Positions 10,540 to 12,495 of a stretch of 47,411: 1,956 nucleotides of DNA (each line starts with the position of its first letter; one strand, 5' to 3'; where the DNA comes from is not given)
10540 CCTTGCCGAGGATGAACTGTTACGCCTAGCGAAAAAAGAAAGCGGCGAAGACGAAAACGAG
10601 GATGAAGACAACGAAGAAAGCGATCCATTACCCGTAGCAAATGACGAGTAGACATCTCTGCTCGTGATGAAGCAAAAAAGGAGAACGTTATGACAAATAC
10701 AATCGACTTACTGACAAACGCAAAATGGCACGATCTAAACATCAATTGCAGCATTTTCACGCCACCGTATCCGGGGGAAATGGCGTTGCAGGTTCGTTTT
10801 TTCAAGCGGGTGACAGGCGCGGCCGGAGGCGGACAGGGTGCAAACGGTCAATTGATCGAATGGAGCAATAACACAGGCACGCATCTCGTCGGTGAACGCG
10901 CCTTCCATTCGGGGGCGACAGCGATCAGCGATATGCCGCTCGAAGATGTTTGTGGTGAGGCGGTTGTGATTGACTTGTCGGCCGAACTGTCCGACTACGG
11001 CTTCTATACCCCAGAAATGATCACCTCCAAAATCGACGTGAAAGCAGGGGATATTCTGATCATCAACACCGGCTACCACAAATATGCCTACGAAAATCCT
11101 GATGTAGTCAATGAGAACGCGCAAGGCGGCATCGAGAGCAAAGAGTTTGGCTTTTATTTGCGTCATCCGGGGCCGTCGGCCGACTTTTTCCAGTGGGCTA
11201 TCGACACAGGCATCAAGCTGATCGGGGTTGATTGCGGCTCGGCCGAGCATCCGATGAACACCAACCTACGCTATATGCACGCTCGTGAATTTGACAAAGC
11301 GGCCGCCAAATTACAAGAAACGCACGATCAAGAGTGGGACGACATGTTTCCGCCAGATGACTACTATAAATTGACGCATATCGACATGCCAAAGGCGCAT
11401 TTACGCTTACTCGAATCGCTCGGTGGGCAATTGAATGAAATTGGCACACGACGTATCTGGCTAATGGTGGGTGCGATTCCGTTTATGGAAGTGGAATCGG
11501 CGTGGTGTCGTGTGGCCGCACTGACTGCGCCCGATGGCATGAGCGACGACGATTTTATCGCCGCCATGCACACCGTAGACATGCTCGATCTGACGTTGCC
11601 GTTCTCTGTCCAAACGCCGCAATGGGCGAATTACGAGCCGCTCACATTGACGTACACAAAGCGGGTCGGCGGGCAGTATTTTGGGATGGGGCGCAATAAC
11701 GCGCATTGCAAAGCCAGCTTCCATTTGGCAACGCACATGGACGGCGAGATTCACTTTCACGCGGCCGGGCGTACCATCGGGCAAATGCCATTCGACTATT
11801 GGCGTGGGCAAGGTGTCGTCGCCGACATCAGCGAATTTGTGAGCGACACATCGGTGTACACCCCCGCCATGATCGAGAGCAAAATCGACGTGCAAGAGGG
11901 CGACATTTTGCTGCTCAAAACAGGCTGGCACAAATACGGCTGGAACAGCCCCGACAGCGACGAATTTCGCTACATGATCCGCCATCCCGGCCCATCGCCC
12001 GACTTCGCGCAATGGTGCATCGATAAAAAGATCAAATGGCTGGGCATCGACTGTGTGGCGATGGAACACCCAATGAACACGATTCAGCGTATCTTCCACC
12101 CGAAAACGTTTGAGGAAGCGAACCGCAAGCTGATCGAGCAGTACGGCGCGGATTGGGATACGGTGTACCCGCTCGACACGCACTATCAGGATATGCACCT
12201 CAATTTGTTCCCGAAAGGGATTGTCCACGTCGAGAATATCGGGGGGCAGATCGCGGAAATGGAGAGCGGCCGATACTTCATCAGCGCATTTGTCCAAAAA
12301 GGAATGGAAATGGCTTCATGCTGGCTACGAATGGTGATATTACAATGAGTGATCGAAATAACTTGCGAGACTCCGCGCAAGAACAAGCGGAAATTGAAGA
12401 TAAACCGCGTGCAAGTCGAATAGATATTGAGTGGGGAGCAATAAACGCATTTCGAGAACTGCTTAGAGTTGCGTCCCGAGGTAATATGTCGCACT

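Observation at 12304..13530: Single-gene cassette inserted at the 3' end of the cyclase gene, bracketed by a 45-bp duplication of the gene's last 14 codons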

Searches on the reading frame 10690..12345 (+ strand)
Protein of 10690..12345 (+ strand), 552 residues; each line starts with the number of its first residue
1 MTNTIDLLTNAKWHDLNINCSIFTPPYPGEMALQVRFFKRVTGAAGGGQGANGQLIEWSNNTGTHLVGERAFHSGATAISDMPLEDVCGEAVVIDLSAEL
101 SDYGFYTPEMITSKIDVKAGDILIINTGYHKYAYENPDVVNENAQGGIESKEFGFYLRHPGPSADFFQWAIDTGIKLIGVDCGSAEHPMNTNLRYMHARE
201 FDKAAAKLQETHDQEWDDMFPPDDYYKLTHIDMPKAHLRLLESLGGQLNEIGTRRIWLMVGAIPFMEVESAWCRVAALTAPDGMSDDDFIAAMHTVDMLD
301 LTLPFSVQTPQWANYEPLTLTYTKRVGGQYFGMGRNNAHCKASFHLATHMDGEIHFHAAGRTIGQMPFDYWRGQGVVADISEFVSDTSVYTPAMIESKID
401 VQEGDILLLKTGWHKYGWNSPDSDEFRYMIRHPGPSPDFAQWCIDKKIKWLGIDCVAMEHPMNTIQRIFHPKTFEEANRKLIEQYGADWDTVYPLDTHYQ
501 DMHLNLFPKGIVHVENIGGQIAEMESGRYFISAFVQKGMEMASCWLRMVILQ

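Call 4: search_protein_families(library=pfam, proteins=[window:10690-12345:+], max_evalue=0.1)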
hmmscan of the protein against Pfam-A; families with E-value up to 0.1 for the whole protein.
window:10690-12345:+ (552 aa): 1 family
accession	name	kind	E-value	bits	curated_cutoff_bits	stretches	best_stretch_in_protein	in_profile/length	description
PF04199.19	Cyclase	-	1.1e-55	188.3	23.1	2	300-460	2-142/142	Putative cyclase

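Call 7: search_protein_families(library=ncbifam, proteins=[window:10690-12345:+], max_evalue=1)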
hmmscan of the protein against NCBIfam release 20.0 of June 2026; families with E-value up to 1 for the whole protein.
window:10690-12345:+ (552 aa): 1 family
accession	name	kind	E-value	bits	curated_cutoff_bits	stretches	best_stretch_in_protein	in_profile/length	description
TIGR03035.1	trp_arylform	equivalog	7e-14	52.3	223.05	2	299-458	3-147/206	arylformamidase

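Call 9: find_related_loci(query=window:10690-12345:+, collection=genome_contigs, flank=8000)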
Query window:10690-12345:+ (552 aa) in genome_contigs; peptide patterns used: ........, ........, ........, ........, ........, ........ (x = any residue, [..] = any of these).
454 stretches matched a pattern; 449 encode a relative of the query (tblastn E <= 1e-3); the best 80 are kept; 80 distinct loci.
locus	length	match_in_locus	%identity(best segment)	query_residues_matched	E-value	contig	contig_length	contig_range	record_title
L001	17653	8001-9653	77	2-552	0e+0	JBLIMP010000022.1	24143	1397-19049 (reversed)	MAG: Cellvibrionaceae bacterium isolate 3300053785_73 Ga0535658_0004293, whole genome shotgun sequence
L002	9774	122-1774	74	2-552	0e+0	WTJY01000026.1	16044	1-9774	MAG: Anaerolineales bacterium isolate SS36427bin_1 NODE_725_length_16044_cov_24.764150, whole genome shotgun sequence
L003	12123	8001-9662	73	3-552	0e+0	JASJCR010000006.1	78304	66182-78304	MAG: Ardenticatenaceae bacterium isolate MO_167.B30 MO_167.c_69, whole genome shotgun sequence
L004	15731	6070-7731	74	2-552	0e+0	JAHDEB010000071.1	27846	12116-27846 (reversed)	MAG: Chloroflexota bacterium isolate MAG-171 RZ_4785, whole genome shotgun sequence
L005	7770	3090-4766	74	3-552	0e+0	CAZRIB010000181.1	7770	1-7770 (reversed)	MAG TPA_asm: uncultured Ardenticatenaceae bacterium isolate SRP162660_co2_81 genome assembly, contig: NODE_6384_length_7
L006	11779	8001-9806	73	5-552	0e+0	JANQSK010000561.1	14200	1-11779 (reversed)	MAG: Anaerolineae bacterium isolate IP29b_bin.94 k99_2819962, whole genome shotgun sequence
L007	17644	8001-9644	71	5-552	0e+0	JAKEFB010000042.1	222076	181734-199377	MAG: Chloroflexota bacterium isolate PMV_2.24 PMV_2.24.k101_361060, whole genome shotgun sequence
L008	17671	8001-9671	71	3-551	0e+0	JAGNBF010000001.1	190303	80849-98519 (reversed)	MAG: Chloroflexota bacterium isolate Go_Eff_bin_125 Go_Eff_39_length_190303_cov_13.960700, whole genome shotgun sequence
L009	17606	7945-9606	73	5-552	0e+0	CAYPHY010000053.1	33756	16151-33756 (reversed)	MAG TPA_asm: uncultured Ardenticatenaceae bacterium isolate binchicken_co59_761 genome assembly, contig: NODE_2304_lengt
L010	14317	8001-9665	72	2-552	0e+0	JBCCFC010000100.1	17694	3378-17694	MAG: Chloroflexota bacterium isolate P01_B01_bin.121 k141_2311870_length_17694_cov_22.0001, whole genome shotgun sequenc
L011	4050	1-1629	72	7-549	0e+0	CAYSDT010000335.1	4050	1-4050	MAG TPA_asm: uncultured Ardenticatenaceae bacterium isolate binchicken_co256_207 genome assembly, contig: NODE_73910_len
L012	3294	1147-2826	69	5-552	0e+0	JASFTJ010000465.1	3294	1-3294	MAG: Anaerolineae bacterium isolate D1103U20metaG_Bin_347 D1103U20metaG_FD_scaffold_14091_c1, whole genome shotgun seque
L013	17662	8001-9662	74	2-552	0e+0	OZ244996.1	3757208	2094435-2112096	MAG: Candidatus Promineifilaceae bacterium isolate a52b71a8-f5fb-481c-9e81-0ccf750bba87 genome assembly, chromosome: 2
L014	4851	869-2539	69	5-552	0e+0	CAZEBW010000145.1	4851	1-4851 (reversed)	MAG TPA_asm: uncultured Anaerolineae bacterium isolate binchicken_co17_112 genome assembly, contig: NODE_31627_length_48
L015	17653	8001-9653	69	5-552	0e+0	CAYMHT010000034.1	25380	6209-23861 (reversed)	MAG TPA_asm: uncultured Anaerolineales bacterium isolate SRP319275_co2_51 genome assembly, contig: NODE_1326_length_2538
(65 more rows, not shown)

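Call 16: find_homologous_proteins(query=window:10690-12345:+, max_evalue=1e-100)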
Query window:10690-12345:+ (552 aa): 904 proteins with E <= 1e-100 among 8000 candidates; the best 120 are listed.
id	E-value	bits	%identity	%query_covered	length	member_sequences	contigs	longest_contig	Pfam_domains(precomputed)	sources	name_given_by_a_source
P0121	0.0e+0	1324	100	100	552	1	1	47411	PF04199.20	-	-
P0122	0.0e+0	1066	78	100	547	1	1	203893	PF04199.20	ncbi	-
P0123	0.0e+0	1051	78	99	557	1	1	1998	PF04199.20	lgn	-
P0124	0.0e+0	1042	79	97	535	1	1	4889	PF04199.20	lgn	-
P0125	0.0e+0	1037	75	100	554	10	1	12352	PF04199.20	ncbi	ncbi:MAG: cyclase family protein [Anaerolineae bacterium]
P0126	0.0e+0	1021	74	100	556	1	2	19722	PF04199.20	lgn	-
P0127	0.0e+0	1021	74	100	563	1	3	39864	PF04199.20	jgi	jgi:kynurenine formamidase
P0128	0.0e+0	1021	75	99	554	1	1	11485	PF04199.20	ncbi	-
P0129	0.0e+0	1020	75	99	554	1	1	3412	PF04199.20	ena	-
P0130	0.0e+0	1018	75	100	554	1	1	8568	PF04199.20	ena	-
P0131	0.0e+0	1017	74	100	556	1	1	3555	PF04199.20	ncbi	-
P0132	0.0e+0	1017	74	100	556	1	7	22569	PF04199.20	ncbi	-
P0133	0.0e+0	1017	74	100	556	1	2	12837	PF04199.20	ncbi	-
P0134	0.0e+0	1017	80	94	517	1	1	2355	PF04199.20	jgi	jgi:kynurenine formamidase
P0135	0.0e+0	1016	75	99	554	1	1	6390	PF04199.20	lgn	-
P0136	0.0e+0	1016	74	100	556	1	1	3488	PF04199.20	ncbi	-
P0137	0.0e+0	1015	74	100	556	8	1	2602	PF04199.20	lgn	-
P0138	0.0e+0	1015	73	100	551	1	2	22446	PF04199.20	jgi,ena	-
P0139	0.0e+0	1014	74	100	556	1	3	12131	PF04199.20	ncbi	-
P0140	0.0e+0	1014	74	100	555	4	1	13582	PF04199.20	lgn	-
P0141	0.0e+0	1013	73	100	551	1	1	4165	PF04199.20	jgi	-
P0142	0.0e+0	1012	74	100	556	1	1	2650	PF04199.20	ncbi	-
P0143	0.0e+0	1012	74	99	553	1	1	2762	PF04199.20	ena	-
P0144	0.0e+0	1012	74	99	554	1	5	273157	PF04199.20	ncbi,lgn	ncbi:MAG: hypothetical protein Kow0080_04370 [Candidatus Promineifilaceae bacterium]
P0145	0.0e+0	1012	73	99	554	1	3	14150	PF04199.20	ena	-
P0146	0.0e+0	1011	74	99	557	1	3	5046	PF04199.20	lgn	-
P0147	1.3e-298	1010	72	100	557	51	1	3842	PF04199.20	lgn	-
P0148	1.5e-298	1010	73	100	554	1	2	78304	PF04199.20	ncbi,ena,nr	ncbi:MAG: cyclase family protein [Ardenticatenaceae bacterium]|nr:cyclase family protein [Ardenticat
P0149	2.1e-298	1009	74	99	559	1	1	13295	PF04199.20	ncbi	-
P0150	6.7e-298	1007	73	99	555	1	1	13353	PF04199.20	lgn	-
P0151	1.0e-297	1007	74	100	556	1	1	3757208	PF04199.20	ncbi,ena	-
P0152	1.1e-297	1007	73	99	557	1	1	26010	PF04199.20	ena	-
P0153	1.4e-297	1006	73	99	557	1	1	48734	PF04199.20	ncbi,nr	ncbi:MAG: cyclase family protein [Candidatus Promineifilaceae bacterium]|nr:cyclase family protein [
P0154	1.6e-297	1006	74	99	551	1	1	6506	PF04199.20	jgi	-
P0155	2.3e-297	1006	73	99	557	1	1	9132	PF04199.20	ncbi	-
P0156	7.4e-297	1004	74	100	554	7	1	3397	PF04199.20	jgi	jgi:arylformamidase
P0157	1.8e-296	1003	73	100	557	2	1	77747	PF04199.20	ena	-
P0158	3.4e-296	1002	73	100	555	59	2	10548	PF04199.20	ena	-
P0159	6.5e-296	1001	74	99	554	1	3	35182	PF04199.20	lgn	-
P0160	1.4e-295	1000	74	99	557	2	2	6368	PF04199.20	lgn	-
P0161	3.4e-295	999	73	99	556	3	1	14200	PF04199.20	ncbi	-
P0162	5.7e-295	998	73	99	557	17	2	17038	PF04199.20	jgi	-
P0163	6.2e-295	998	73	100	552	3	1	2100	PF04199.20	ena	-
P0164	7.0e-295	998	73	100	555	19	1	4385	PF04199.20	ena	-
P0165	9.7e-295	997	72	99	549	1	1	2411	PF04199.20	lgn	-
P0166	1.8e-294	996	73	99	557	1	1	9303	PF04199.20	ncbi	-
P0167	2.0e-294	996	73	99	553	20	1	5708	PF04199.20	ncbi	ncbi:MAG: cyclase family protein [Candidatus Promineifilaceae bacterium]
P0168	2.0e-294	996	73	99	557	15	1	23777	PF04199.20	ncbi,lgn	ncbi:MAG: cyclase family protein [Chloroflexota bacterium]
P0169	2.3e-294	996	72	99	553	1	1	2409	PF04199.20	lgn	-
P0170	3.0e-294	995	73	99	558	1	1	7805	PF04199.20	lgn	-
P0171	4.0e-294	995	73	99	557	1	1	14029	PF04199.20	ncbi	-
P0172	4.2e-294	995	72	99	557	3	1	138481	PF04199.20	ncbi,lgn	ncbi:MAG: hypothetical protein Fur0021_06230 [Candidatus Promineifilaceae bacterium]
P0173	5.3e-294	995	74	100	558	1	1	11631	PF04199.20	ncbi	-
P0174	6.9e-294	994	72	100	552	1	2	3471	PF04199.20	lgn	-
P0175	9.3e-294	994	73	99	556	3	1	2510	PF04199.20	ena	-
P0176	1.6e-293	993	72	99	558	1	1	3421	PF04199.20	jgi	jgi:kynurenine formamidase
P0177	2.1e-293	993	72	100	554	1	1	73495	PF04199.20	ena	-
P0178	2.1e-293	993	72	99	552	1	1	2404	PF04199.20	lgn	-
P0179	2.2e-293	993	73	99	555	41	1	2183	PF04199.20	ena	-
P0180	2.3e-293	993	72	100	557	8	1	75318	PF04199.20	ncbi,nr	ncbi:MAG: cyclase family protein [Ardenticatenales bacterium]|nr:cyclase family protein [Ardenticate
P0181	2.4e-293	992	73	98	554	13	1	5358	PF04199.20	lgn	-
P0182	2.5e-293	992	72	100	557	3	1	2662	PF04199.20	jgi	jgi:kynurenine formamidase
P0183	3.2e-293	992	72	99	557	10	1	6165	PF04199.20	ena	-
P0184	3.4e-293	992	72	100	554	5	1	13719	PF04199.20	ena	-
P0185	4.2e-293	992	72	99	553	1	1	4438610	PF04199.20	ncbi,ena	-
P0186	4.3e-293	992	73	99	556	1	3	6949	PF04199.20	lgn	-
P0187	6.8e-293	991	72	100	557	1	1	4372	PF04199.20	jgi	jgi:kynurenine formamidase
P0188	7.2e-293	991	72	99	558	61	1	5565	PF04199.20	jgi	jgi:kynurenine formamidase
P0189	1.4e-292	990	72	99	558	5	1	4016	PF04199.20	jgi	jgi:kynurenine formamidase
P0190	1.9e-292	989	71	100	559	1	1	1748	PF04199.20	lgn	-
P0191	3.6e-292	989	71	99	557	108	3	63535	PF04199.20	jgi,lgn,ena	-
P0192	4.7e-292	988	71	100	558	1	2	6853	PF04199.20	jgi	jgi:kynurenine formamidase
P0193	6.6e-292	988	72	100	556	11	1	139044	PF04199.20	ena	-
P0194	8.3e-292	987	72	99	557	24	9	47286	PF04199.20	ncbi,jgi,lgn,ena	-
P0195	9.1e-292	987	72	99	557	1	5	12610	PF04199.20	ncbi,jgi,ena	-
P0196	9.2e-292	987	71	100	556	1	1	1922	PF04199.20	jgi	-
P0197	1.4e-291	987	72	100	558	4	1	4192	PF04199.20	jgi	jgi:arylformamidase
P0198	1.9e-291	986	72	99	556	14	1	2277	PF04199.20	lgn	-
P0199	2.0e-291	986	71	100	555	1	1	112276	PF04199.20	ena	-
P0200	2.7e-291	986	73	99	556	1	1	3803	PF04199.20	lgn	-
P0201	4.7e-291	985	73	99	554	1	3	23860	PF04199.20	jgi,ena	-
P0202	9.2e-291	984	71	99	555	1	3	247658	PF04199.20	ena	-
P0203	1.1e-290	984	72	100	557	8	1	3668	PF04199.20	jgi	-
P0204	1.9e-290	983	71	99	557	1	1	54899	PF04199.20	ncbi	-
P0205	2.7e-290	982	72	99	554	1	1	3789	PF04199.20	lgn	-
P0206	3.1e-290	982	71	99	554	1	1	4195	PF04199.20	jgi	jgi:kynurenine formamidase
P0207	8.4e-290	981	71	99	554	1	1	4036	PF04199.20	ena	-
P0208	8.8e-290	981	71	99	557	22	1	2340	PF04199.20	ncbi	-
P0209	1.3e-289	980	72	99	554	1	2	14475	PF04199.20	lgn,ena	-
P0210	1.5e-289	980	71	100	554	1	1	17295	PF04199.20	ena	-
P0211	1.7e-289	980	71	99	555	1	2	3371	PF04199.20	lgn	-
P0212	1.8e-289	980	71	99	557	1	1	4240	PF04199.20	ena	-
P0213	2.1e-289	979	71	100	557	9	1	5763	PF04199.20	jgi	-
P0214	2.5e-289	979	71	100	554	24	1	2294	PF04199.20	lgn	-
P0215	2.6e-289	979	72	100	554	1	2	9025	PF04199.20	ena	-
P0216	3.1e-289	979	71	100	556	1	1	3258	PF04199.20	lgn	-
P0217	3.5e-289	979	71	99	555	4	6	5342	PF04199.20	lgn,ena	-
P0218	3.6e-289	979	71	100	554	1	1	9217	PF04199.20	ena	-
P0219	5.1e-289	978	71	99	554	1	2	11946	PF04199.20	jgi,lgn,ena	-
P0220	6.2e-289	978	71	100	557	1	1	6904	PF04199.20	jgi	-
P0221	9.1e-289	977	73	98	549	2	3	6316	PF04199.20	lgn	-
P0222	9.3e-289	977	71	99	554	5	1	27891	PF04199.20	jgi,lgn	jgi:kynurenine formamidase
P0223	1.0e-288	977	71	100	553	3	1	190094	PF04199.20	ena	-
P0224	1.1e-288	977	71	100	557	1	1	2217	PF04199.20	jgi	jgi:kynurenine formamidase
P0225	1.2e-288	977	73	99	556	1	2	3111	PF04199.20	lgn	-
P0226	1.4e-288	977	71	99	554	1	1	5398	PF04199.20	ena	-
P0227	1.4e-288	977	71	99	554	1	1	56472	PF04199.20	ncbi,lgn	ncbi:MAG: cyclase family protein [Bacillota bacterium]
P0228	1.4e-288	977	72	99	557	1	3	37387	PF04199.20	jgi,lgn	-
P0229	1.4e-288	977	72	99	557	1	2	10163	PF04199.20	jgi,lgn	-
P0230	1.6e-288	977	71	100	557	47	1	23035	PF04199.20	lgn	-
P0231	1.9e-288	976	71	99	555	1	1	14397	PF04199.20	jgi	jgi:kynurenine formamidase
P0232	2.0e-288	976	70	100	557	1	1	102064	PF04199.20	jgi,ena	-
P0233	2.1e-288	976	71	100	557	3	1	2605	PF04199.20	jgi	-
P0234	2.2e-288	976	71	99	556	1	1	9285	PF04199.20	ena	-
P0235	2.9e-288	976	71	100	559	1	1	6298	PF04199.20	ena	-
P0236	3.6e-288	975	71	99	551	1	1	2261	PF04199.20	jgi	jgi:kynurenine formamidase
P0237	3.8e-288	975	72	99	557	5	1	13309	PF04199.20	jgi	-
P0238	3.9e-288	975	70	100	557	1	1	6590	PF04199.20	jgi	-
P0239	4.2e-288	975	71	99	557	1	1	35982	PF04199.20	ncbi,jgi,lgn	-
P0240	6.8e-288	974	71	99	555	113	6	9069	PF04199.20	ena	-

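Call 19: find_encoding_contigs(protein=P0122, flank=8000, max_places=3)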
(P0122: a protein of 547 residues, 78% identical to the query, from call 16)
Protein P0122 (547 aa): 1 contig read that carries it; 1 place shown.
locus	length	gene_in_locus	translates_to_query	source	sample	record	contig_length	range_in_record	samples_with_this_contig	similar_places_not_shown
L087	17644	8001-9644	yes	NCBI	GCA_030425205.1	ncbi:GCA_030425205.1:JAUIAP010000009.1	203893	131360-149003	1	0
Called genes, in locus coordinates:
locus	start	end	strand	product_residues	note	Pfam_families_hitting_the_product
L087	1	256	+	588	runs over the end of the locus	PF00664:ABC_membrane, PF00005:ABC_tran, PF02463:SMC_N (faint)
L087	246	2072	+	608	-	PF00664:ABC_membrane, PF00005:ABC_tran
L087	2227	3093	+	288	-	PF00941:FAD_binding_5, PF03450:CO_deh_flav_C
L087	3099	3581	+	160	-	PF00111:Fer2 (weak), PF01799:Fer2_2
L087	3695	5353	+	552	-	PF27530:HMA_AllF_N, PF02629:CoA_binding (faint), PF13607:Succ_CoA_lig (faint), PF00549:Ligase_CoA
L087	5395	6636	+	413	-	PF06545:AllG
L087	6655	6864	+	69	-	-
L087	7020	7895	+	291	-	PF04199:Cyclase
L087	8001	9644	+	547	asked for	PF04199:Cyclase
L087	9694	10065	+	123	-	PF13366:PDDEXK_3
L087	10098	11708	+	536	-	PF13231:PMT_2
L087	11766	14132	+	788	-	PF01315:Ald_Xan_dh_C, PF02738:MoCoBD_1, PF20256:MoCoBD_2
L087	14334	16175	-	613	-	PF00664:ABC_membrane, PF00005:ABC_tran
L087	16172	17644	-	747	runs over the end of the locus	PF00664:ABC_membrane, PF00005:ABC_tran, PF02463:SMC_N (weak)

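Call 20: find_encoding_contigs(protein=P0124, flank=8000, max_places=3)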
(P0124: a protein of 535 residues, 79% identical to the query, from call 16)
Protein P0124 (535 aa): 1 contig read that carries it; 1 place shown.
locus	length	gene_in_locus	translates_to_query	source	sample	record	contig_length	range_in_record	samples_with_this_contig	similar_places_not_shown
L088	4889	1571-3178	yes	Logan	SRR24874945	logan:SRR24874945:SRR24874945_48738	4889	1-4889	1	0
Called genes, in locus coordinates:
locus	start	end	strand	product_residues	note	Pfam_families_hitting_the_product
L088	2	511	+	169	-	?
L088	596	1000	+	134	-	-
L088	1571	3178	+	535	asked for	PF04199:Cyclase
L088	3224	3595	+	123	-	PF13366:PDDEXK_3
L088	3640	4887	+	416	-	?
